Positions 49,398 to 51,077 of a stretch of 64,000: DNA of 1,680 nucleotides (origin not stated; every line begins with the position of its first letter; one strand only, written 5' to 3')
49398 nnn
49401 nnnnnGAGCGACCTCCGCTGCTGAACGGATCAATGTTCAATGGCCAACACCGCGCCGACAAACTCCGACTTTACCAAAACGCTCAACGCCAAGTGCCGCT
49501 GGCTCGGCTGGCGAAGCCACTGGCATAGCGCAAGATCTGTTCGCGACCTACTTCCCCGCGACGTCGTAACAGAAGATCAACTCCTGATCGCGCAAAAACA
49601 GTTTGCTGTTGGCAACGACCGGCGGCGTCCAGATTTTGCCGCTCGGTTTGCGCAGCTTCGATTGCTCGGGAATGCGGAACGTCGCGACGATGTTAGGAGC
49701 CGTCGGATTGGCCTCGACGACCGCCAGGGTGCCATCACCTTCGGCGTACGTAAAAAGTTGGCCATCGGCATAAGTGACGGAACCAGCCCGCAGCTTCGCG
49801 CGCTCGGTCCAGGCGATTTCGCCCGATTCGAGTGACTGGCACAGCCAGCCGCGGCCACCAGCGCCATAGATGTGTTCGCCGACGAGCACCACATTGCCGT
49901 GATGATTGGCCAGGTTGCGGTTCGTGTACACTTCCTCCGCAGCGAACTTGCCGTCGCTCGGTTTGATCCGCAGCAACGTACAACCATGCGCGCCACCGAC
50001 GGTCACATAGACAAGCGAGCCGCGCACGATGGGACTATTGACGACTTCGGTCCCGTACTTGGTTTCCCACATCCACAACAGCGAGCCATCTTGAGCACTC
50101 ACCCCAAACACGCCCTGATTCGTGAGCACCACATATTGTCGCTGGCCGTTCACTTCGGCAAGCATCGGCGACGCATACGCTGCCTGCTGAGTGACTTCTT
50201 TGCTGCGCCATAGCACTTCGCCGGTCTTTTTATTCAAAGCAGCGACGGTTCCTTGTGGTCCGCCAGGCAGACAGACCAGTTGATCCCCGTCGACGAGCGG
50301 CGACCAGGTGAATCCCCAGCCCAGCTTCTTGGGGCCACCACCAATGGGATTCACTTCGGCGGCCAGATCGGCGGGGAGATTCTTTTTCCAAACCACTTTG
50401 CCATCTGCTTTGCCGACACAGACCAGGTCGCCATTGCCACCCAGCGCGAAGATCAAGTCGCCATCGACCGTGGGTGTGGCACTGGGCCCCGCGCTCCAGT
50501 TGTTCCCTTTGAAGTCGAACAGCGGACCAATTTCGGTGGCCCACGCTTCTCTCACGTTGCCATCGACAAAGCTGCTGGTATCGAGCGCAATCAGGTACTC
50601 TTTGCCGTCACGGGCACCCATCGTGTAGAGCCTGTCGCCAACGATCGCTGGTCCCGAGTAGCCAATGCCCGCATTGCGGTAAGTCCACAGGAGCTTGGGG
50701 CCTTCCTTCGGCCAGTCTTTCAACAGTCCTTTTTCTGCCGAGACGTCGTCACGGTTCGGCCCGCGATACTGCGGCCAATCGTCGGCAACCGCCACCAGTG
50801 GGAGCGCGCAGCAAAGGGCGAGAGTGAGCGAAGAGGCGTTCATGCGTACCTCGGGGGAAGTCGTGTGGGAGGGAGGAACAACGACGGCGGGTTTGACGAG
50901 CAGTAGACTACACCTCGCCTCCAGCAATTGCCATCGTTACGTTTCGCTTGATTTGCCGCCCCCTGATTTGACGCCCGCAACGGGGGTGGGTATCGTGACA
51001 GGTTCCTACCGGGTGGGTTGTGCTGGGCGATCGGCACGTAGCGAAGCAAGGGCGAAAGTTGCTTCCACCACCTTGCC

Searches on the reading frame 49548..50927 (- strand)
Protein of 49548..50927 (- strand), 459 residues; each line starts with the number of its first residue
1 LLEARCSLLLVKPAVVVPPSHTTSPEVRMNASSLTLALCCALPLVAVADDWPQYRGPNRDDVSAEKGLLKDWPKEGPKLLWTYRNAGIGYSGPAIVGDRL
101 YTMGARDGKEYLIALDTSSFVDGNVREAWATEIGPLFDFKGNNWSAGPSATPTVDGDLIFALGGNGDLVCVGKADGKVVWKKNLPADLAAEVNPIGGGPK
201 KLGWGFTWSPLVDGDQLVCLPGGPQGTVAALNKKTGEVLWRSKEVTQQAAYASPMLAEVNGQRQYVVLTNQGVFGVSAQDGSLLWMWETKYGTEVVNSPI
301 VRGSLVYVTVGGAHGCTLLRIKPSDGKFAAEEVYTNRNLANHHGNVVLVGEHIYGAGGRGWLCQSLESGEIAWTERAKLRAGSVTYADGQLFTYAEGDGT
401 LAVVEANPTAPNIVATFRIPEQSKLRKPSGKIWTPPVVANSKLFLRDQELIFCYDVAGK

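Call 14: search_protein_families(library=pfam, proteins=[window:49548-50927:-], max_evalue=0.01)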
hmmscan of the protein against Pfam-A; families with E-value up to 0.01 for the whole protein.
window:49548-50927:- (459 aa): 4 families
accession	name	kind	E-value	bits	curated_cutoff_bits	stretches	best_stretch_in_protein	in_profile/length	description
PF13360.13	PQQ_2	-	2e-26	93.5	27.6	1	127-374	15-232/233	Outer membrane protein assembly factor BamB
PF13570.13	Beta-prop_ACSF4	-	1.1e-09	38.6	133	1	208-327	137-246/329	Beta-alanine-activating enzyme, beta-propeller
PF01011.28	PQQ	-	4.9e-06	26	26.7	1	166-266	497-595/595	Glucose/ethanol/alcohol dehydrogenase, beta-propeller domain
PF25293.1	Beta-prop_EMC1_N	-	2.5e-05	24.5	34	1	227-351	86-212/219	EMC1 N-terminal beta-propeller domain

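Call 39: find_encoding_contigs(protein=window:49548-50927:-, flank=10000, max_places=10)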
Protein window:49548-50927:- (459 aa): no gene with exactly this product is on record in the collection.

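Call 40: find_encoding_contigs(protein=window:49548-50843:-, flank=10000, max_places=10)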
Protein window:49548-50843:- (431 aa): no gene with exactly this product is on record in the collection.
